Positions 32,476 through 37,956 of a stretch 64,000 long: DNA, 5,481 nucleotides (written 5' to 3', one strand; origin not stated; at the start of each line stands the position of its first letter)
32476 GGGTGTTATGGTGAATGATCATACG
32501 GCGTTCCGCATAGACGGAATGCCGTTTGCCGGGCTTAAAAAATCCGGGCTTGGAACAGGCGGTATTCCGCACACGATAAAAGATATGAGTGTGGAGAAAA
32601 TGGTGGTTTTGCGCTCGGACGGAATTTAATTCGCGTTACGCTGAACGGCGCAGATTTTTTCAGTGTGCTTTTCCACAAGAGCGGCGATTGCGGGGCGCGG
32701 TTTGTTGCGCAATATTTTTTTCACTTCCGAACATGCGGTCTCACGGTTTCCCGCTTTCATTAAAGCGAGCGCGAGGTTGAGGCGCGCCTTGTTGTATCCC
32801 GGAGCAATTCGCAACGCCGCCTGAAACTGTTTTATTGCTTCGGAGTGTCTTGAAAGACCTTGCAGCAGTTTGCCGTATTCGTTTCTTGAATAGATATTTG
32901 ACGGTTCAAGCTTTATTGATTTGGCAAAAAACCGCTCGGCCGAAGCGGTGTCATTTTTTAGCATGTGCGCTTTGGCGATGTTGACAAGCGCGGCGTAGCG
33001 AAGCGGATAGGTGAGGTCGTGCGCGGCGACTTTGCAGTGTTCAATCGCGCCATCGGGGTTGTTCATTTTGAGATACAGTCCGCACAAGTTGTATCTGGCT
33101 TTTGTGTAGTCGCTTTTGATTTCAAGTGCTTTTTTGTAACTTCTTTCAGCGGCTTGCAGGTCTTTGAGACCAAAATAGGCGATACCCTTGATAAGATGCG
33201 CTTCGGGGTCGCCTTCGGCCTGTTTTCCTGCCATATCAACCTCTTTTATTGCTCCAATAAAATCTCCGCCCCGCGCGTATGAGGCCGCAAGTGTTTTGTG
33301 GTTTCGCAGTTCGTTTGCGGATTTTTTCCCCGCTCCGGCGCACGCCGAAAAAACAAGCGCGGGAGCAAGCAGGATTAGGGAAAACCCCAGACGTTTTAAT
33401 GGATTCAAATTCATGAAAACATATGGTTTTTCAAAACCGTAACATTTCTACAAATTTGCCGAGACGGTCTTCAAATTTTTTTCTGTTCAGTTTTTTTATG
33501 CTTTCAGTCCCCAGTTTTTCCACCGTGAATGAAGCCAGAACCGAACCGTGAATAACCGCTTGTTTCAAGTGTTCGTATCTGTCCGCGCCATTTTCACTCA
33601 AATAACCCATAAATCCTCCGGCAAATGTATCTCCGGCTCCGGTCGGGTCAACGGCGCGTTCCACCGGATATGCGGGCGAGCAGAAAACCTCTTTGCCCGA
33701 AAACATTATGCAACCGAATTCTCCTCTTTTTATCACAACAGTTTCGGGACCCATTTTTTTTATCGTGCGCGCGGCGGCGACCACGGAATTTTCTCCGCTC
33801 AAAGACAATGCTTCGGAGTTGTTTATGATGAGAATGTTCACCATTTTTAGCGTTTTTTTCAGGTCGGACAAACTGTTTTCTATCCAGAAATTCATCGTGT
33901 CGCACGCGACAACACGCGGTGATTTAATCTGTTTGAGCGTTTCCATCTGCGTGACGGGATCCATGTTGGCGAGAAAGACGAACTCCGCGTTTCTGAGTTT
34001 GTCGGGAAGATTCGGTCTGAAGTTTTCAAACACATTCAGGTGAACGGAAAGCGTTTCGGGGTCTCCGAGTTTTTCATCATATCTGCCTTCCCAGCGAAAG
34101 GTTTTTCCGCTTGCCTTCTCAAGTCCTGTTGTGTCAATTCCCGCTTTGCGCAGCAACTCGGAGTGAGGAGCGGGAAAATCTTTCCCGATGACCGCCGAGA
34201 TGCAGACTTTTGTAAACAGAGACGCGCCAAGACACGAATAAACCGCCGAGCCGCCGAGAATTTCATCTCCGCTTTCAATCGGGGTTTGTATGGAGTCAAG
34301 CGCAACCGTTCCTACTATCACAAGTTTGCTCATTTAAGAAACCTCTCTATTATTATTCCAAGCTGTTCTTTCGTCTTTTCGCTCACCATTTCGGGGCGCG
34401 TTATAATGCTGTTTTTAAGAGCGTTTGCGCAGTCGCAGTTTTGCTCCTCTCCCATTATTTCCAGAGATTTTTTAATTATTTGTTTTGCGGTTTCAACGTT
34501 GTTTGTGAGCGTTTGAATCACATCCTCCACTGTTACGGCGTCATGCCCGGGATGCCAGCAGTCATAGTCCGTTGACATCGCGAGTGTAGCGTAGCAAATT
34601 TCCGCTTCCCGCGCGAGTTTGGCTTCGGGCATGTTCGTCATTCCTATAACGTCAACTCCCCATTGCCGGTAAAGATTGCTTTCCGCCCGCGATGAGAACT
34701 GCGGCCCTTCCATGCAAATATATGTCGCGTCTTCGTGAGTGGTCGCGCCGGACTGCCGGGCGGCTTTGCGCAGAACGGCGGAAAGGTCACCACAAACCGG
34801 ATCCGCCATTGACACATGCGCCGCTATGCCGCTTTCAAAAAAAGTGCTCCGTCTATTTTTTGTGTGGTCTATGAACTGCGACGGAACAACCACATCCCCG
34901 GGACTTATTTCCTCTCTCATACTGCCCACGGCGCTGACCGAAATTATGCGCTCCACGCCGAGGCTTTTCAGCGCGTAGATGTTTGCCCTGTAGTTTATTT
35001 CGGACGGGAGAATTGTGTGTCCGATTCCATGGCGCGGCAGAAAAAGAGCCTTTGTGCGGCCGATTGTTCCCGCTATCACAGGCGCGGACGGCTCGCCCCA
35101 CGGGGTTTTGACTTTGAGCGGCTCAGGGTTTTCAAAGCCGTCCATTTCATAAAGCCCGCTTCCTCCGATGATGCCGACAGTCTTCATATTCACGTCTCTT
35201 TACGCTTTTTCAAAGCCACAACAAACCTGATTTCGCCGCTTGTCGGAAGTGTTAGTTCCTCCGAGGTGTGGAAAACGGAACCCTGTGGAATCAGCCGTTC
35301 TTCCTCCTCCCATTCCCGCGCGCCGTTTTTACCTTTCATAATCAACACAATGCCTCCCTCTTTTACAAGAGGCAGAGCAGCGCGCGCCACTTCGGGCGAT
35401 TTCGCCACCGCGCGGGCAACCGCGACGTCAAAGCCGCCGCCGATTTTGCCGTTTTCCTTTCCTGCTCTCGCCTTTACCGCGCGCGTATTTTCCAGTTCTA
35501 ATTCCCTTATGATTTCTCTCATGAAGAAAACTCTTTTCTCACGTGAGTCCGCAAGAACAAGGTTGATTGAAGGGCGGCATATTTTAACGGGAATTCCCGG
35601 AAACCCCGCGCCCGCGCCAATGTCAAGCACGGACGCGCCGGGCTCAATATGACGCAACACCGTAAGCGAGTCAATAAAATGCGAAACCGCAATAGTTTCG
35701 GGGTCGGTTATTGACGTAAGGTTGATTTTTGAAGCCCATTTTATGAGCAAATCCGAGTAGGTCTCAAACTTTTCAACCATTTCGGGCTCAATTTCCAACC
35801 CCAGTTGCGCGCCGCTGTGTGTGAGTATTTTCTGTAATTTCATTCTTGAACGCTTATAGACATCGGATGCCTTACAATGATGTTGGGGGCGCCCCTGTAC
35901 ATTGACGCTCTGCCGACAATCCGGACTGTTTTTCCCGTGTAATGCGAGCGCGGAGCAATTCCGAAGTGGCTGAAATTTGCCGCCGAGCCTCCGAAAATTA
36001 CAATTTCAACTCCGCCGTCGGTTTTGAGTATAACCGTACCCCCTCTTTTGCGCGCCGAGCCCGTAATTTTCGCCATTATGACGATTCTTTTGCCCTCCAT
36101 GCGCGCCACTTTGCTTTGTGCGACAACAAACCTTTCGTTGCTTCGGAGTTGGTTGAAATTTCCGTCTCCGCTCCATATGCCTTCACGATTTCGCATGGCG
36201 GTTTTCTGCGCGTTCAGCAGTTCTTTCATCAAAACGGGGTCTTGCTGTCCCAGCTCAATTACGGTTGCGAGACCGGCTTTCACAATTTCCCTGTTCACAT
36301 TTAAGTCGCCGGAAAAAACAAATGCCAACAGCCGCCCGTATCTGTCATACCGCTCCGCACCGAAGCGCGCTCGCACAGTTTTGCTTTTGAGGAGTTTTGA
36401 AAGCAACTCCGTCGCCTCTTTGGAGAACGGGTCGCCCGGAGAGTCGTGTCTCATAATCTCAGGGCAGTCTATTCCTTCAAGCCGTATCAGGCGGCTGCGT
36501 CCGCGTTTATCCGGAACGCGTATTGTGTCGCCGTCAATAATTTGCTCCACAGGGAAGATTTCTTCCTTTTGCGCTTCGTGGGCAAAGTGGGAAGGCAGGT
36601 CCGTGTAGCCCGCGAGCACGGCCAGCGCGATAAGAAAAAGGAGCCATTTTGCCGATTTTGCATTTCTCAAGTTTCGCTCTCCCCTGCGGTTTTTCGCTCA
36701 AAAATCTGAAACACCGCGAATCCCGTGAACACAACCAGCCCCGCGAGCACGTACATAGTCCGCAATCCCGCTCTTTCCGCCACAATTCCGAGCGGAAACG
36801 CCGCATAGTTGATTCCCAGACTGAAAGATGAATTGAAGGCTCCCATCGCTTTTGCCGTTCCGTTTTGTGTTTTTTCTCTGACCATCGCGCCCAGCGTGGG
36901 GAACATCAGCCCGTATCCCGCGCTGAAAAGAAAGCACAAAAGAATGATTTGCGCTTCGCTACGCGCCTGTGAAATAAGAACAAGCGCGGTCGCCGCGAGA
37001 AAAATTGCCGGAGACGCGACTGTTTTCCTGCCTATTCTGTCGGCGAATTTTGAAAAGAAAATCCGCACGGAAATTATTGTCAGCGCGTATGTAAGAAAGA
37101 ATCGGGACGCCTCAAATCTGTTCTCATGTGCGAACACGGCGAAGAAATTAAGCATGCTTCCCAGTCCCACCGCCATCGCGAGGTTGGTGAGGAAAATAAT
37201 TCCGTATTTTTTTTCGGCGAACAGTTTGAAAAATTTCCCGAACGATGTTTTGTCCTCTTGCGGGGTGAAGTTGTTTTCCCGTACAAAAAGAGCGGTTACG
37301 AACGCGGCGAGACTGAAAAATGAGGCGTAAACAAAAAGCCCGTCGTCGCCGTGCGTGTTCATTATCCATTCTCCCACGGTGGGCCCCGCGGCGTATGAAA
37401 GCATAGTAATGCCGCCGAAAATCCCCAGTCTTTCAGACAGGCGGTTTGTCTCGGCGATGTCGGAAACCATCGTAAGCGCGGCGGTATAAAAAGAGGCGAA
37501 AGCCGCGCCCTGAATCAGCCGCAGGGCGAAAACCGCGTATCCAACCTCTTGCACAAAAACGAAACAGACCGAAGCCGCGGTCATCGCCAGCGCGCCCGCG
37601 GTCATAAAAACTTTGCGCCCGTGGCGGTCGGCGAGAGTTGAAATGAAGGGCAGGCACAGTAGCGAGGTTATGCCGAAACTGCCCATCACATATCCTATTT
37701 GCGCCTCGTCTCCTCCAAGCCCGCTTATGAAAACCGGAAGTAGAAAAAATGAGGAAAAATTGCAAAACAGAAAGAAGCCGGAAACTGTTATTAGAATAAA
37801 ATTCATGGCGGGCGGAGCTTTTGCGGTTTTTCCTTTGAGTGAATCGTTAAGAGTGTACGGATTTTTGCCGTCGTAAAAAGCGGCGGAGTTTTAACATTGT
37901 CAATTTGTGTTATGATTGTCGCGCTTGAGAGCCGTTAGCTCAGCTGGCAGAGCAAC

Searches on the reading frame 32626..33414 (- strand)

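Call 9: search_protein_families(library=pfam, proteins=[window:32626-33414:-], max_evalue=0.001)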
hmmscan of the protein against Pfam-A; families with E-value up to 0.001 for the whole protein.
window:32626-33414:- (262 aa): 18 families
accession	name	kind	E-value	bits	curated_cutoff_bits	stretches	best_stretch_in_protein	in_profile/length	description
PF14559.12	TPR_19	-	4.8e-21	75.3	25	2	189-249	6-67/68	Tetratricopeptide repeat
PF07719.23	TPR_2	-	7.6e-21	72.9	27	1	70-101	1-32/34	Tetratricopeptide repeat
PF00515.34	TPR_1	-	4.4e-20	71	27.8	1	70-103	1-34/34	Tetratricopeptide repeat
PF13181.12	TPR_8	-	5.2e-16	57.8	25.7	1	71-102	2-33/34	Tetratricopeptide repeat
PF13432.12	TPR_16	-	9.1e-14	52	32.7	1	181-239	4-62/65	Tetratricopeptide repeat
PF13428.12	TPR_14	-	1.9e-13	50.1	23.5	0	179-215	6-42/44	Tetratricopeptide repeat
PF13424.12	TPR_12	-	4.9e-09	36.7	30.1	0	141-204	4-75/77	Tetratricopeptide repeat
PF13414.12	TPR_11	-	5e-09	36.2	26.8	0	79-117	3-41/42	TPR repeat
PF13374.12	TPR_10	-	3.6e-07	30.4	27.5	0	77-99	9-31/42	Tetratricopeptide repeat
PF13176.12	TPR_7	-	5.7e-07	29.6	27.9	0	142-172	1-33/36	Tetratricopeptide repeat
PF24575.1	TPR_Slam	-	6.9e-07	30.1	35.2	0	182-227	55-100/104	Surface lipoprotein assembly modifier, N-terminal TPR repeats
PF13431.12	TPR_17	-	7.5e-07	29.4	24.4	0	163-194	2-33/34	Tetratricopeptide repeat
PF13371.12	TPR_9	-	1.4e-06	28.7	35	0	150-206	5-61/73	Tetratricopeptide repeat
PF23914.1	TPR_CcmH_CycH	-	3.2e-06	27.5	42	0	180-228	56-107/158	Cytochrome c-type biogenesis protein H TPR domain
PF13174.12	TPR_6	-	4.9e-06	27.3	26.3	0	210-235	2-27/33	Tetratricopeptide repeat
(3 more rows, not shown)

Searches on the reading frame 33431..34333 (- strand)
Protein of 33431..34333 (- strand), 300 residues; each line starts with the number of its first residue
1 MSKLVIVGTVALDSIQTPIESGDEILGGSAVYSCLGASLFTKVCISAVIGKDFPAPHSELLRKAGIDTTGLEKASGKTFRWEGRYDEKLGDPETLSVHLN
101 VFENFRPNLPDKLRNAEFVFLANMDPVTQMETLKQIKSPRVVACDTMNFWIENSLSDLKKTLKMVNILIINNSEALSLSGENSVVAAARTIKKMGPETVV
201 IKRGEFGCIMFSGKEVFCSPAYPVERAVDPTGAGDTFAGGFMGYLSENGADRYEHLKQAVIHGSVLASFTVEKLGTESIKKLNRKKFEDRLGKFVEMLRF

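Call 9: search_protein_families(library=pfam, proteins=[window:33431-34333:-], max_evalue=0.001)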
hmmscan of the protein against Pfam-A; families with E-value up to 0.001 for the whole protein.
window:33431-34333:- (300 aa): 1 family
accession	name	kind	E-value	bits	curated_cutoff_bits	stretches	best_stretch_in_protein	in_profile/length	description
PF00294.29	PfkB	-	4.6e-29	102.1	25.8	1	28-278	37-297/302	pfkB family carbohydrate kinase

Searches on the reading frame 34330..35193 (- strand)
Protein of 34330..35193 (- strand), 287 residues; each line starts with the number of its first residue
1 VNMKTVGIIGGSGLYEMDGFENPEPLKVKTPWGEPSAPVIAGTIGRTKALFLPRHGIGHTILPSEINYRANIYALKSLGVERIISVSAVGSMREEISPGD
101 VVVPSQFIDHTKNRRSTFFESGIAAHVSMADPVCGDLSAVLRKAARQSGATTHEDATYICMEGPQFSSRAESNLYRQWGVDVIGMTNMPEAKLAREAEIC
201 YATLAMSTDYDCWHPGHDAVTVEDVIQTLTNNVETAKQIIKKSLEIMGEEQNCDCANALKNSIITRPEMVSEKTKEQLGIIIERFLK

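Call 9: search_protein_families(library=pfam, proteins=[window:34330-35193:-], max_evalue=0.001)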
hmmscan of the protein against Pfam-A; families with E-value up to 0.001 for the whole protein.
window:34330-35193:- (287 aa): 1 family
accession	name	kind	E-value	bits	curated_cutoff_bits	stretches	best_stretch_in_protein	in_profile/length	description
PF01048.26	PNP_UDP_1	-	8.2e-51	173.1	25.1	1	5-244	1-232/233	Phosphorylase superfamily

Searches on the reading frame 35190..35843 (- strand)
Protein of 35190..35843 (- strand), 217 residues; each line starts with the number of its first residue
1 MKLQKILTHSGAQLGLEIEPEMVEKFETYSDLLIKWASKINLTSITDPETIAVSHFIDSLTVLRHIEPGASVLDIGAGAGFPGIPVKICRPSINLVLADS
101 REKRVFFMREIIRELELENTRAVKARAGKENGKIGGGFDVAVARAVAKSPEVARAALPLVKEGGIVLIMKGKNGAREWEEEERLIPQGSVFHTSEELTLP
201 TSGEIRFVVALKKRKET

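Call 9: search_protein_families(library=pfam, proteins=[window:35190-35843:-], max_evalue=0.001)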
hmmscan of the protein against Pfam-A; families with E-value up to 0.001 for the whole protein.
window:35190-35843:- (217 aa): 4 families
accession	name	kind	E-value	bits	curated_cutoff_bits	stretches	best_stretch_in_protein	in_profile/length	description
PF02527.21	GidB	-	1.3e-48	165.3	27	1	23-187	2-165/184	rRNA small subunit methyltransferase G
PF13847.12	Methyltransf_31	-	4.1e-07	30.2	27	1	67-181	2-125/145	Methyltransferase domain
PF01135.25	PCMT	-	0.00022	21.5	20.3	1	43-172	48-175/210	Protein-L-isoaspartate(D-aspartate) O-methyltransferase (PCMT)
PF05175.20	MTS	-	0.00092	19.3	23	0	63-124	24-87/170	Methyltransferase small domain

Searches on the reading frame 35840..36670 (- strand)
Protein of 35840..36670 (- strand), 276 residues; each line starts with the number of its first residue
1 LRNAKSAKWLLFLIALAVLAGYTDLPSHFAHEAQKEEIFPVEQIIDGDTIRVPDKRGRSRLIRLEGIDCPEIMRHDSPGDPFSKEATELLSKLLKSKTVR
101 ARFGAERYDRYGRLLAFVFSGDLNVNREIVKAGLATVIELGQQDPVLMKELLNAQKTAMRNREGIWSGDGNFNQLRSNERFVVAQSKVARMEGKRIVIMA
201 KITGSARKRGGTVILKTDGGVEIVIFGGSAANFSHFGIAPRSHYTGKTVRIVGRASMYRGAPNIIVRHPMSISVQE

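Call 9: search_protein_families(library=pfam, proteins=[window:35840-36670:-], max_evalue=0.001)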
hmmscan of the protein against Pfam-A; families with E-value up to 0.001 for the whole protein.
window:35840-36670:- (276 aa): 1 family
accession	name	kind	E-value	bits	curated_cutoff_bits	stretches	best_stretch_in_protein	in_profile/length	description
PF00565.23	SNase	-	4.1e-21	75.9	21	1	62-167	2-106/107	Staphylococcal nuclease homologue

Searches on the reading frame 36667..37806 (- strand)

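Call 9: search_protein_families(library=pfam, proteins=[window:36667-37806:-], max_evalue=0.001)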
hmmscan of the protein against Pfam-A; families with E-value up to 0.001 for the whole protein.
window:36667-37806:- (379 aa): 5 families
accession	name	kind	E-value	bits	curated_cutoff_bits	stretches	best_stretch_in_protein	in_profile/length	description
PF07690.21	MFS_1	-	2.1e-41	142.4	33.4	1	10-332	6-343/347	Major Facilitator Superfamily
PF13347.12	MFS_2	-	5.1e-12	45.5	27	2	136-333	150-367/427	MFS/sugar transport protein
PF12832.13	MFS_1_like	-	3.1e-08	33.5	25.2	1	11-332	9-349/373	MFS_1 like family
PF00083.30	Sugar_tr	-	7.8e-05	22.2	22.3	0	8-150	19-159/452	Sugar (and other) transporter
PF05977.19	MFS_3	-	0.00036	19.6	27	0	263-366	78-186/524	Transmembrane secretion effector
